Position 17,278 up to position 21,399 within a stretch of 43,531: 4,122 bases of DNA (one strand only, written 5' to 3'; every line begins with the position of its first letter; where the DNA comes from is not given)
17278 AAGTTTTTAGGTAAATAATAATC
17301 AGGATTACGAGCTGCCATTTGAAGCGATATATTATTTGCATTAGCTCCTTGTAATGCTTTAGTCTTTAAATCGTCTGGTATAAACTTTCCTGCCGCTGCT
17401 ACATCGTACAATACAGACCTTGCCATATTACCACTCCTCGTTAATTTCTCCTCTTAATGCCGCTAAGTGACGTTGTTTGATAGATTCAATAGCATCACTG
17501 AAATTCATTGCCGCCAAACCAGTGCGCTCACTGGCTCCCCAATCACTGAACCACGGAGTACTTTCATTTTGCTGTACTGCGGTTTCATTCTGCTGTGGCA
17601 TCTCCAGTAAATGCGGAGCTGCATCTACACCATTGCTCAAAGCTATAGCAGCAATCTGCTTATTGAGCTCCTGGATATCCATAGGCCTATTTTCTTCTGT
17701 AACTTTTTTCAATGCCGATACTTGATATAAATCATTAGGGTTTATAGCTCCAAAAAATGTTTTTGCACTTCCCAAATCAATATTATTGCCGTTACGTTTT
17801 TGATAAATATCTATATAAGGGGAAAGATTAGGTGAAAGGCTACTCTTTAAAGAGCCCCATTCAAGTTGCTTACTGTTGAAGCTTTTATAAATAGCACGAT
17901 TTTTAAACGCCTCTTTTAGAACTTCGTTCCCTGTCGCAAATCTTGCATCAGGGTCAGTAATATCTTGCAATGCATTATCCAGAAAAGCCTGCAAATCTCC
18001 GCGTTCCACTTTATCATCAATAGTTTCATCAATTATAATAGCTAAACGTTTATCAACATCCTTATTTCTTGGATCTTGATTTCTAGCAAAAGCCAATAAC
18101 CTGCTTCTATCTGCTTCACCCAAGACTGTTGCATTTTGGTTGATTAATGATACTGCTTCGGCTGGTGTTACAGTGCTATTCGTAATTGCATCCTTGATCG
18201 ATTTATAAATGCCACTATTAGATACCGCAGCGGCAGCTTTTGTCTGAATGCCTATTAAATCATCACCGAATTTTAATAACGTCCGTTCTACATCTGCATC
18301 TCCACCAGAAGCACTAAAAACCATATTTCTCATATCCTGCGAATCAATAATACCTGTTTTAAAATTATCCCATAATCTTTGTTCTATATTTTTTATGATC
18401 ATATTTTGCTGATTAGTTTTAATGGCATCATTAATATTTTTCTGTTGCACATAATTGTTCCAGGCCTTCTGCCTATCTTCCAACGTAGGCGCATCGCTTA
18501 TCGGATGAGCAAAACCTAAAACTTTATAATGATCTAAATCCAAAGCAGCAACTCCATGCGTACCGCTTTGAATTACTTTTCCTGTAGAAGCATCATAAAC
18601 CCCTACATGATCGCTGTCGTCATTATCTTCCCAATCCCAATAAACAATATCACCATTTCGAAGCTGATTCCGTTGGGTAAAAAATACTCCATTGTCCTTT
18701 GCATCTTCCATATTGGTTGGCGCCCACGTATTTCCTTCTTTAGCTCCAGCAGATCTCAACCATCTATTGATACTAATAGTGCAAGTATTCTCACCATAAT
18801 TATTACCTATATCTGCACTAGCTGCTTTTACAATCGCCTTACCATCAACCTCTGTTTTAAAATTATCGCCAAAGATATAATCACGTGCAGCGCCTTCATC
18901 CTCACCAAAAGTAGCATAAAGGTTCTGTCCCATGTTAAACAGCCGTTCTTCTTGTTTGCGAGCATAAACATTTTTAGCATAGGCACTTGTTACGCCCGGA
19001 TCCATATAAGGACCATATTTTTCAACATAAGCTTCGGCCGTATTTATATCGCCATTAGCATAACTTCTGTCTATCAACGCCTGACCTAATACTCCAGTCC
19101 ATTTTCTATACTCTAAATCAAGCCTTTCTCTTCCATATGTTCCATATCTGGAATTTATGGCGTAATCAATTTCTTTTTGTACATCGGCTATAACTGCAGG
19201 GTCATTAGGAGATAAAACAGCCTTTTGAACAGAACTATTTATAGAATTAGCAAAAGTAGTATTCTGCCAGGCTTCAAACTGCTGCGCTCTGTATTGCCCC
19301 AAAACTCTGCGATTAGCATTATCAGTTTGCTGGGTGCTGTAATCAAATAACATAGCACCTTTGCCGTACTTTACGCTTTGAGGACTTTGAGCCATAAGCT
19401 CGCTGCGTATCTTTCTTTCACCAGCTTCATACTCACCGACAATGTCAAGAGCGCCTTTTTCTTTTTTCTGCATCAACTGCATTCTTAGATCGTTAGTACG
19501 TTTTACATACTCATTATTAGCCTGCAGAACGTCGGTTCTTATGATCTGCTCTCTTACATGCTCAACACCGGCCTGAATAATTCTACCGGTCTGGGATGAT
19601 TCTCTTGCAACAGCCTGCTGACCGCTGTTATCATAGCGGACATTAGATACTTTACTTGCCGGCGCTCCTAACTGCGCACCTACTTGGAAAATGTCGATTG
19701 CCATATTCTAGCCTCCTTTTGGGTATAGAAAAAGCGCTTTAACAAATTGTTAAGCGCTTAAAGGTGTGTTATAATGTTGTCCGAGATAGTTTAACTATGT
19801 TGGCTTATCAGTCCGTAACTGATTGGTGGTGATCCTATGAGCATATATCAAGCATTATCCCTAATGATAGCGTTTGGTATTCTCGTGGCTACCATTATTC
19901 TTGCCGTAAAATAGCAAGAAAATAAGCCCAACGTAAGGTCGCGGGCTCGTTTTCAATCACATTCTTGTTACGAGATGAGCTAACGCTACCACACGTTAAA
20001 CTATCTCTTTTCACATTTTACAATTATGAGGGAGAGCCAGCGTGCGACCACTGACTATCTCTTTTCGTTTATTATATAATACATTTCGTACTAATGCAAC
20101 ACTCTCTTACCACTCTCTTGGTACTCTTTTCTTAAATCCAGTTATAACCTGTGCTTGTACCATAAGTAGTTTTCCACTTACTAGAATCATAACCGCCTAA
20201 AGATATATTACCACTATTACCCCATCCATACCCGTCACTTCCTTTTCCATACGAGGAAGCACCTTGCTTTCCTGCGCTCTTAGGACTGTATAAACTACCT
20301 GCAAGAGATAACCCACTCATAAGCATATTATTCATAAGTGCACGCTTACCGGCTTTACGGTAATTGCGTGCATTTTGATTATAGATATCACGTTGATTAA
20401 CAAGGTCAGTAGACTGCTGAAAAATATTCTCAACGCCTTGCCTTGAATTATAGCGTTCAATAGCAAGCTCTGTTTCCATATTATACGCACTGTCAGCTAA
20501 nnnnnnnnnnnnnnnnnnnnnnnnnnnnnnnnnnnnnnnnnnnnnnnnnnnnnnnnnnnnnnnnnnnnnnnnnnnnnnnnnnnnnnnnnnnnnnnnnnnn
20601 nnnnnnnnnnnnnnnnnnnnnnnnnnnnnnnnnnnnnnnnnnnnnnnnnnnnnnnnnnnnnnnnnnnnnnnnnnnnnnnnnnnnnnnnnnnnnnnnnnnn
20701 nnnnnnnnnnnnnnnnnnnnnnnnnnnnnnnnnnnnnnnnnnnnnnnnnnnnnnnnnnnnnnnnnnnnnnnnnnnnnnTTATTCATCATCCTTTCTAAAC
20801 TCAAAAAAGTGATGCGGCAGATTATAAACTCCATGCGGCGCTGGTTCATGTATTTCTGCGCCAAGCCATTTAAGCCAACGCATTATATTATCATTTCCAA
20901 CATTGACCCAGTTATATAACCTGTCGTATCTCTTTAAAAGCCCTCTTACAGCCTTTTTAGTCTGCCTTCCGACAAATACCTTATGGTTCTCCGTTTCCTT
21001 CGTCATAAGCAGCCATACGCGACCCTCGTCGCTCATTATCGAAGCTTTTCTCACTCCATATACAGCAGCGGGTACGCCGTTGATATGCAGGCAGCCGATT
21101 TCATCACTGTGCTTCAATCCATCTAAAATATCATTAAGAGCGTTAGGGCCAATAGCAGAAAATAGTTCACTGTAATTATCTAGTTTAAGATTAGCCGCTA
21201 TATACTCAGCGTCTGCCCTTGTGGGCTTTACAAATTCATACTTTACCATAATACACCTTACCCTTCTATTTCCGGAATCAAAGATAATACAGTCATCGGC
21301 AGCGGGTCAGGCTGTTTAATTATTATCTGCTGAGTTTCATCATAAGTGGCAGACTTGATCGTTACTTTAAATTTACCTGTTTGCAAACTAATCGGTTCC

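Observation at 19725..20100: Opposite-strand mini-cassette inside the ejection-protein operon: 25-aa hydrophobic peptide plus convergent promoter (type I toxin-antitoxin-like)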

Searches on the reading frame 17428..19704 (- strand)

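Call 8: search_protein_families(library=phrogs, proteins=[window:17428-19704:-])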
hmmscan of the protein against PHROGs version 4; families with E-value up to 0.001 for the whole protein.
window:17428-19704:- (758 aa): 1 family
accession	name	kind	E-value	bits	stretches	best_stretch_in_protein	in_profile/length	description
phrog_21825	-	lysis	9e-06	26.3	1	324-380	69-128/289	endolysin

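Call 9: search_protein_families(library=pfam, proteins=[window:17428-19704:-])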
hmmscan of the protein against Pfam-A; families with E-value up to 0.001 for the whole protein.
window:17428-19704:- (758 aa): 1 family
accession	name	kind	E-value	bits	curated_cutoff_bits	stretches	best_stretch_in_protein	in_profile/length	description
PF05257.22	CHAP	-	0.00043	21.2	26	0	301-376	4-74/81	CHAP domain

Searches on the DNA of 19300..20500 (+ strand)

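Call 6: search_dna_similar(query=window:19300-20500:+, collection=phages, mode=distant, max_rows=30)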
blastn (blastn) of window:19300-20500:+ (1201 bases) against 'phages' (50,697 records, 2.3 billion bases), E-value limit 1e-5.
No match.

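Call 19: search_rna_families(source=window, start=19650, end=20180, threshold=evalue, max_evalue=10, show_alignments=2)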
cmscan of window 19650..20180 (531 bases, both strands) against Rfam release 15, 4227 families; matches with E-value up to 10: 6.
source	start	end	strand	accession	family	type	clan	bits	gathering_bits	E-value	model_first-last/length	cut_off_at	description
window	19796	19935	+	RF01412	BsrG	Gene; sRNA;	-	24.5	55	0.00075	21-158/259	no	BsrG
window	19760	19909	+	RF01492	rli28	Gene; sRNA;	-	24.5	45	0.55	1-186/186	no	Listeria sRNA rli28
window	19722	19801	-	RF04312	trpB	Cis-reg;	-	23.7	59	0.54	1-107/107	no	trpB ncRNA motif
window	19668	19767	-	RF02900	AaHKsRNA82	Gene; sRNA;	-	23.5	51.4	0.32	1-81/81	no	Aggregatibacter sRNA 82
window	19783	19851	-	RF00320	snoZ185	Gene; snRNA; snoRNA; CD-box;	-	14.4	50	5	1-86/86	no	Small nucleolar RNA Z185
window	19885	19939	-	RF02060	STnc410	Gene; sRNA;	-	11.9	50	5.5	1-158/158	no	Enterobacterial sRNA STnc410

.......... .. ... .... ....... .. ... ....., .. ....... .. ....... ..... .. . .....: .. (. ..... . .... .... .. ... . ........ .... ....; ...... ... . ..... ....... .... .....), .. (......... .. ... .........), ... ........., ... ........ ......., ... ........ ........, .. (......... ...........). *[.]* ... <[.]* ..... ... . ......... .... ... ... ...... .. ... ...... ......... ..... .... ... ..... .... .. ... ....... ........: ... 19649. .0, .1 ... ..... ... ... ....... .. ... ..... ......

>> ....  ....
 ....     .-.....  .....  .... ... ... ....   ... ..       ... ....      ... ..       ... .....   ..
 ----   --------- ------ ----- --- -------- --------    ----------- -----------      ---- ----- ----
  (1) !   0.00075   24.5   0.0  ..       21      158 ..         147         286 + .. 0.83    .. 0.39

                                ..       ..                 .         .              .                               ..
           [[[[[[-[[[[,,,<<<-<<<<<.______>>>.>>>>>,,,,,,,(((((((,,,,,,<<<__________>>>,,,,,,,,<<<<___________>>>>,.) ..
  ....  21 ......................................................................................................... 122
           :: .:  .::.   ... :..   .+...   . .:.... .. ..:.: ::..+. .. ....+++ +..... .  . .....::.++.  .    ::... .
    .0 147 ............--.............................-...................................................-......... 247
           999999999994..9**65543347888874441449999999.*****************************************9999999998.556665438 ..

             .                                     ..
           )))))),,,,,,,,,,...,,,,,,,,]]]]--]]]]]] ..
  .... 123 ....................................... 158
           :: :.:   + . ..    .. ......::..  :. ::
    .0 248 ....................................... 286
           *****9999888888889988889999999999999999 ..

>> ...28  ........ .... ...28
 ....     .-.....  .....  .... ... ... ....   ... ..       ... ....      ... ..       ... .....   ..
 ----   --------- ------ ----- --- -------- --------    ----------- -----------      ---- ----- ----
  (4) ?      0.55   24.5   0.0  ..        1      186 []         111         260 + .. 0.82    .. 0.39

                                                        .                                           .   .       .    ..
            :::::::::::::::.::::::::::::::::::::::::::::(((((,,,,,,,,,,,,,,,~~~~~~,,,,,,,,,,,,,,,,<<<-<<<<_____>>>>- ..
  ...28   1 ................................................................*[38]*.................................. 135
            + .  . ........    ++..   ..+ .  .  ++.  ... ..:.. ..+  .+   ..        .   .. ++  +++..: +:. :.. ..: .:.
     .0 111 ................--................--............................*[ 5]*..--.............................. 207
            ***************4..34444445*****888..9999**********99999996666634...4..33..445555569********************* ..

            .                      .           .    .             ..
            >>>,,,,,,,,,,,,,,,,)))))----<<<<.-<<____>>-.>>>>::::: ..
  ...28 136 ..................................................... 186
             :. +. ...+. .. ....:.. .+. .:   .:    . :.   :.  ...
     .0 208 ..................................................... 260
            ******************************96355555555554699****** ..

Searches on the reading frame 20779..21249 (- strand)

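Call 8: search_protein_families(library=phrogs, proteins=[window:20779-21249:-])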
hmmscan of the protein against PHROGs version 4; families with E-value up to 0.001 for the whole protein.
window:20779-21249:- (156 aa): 2 families
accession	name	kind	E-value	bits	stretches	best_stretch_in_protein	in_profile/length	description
phrog_308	-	head and packaging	1.2e-27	97.9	1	5-152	4-149/151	internal virion protein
phrog_4177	-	unknown function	1.3e-05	26.2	1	53-133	45-122/143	-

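Call 9: search_protein_families(library=pfam, proteins=[window:20779-21249:-])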
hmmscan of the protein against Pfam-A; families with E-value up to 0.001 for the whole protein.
window:20779-21249:- (156 aa): 1 family
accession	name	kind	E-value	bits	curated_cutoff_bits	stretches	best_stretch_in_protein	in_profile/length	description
PF11090.14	Phage_T7_Gp13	-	8e-06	26.6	25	1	78-135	22-83/86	Bacteriophage T7, probable scaffold protein Gp13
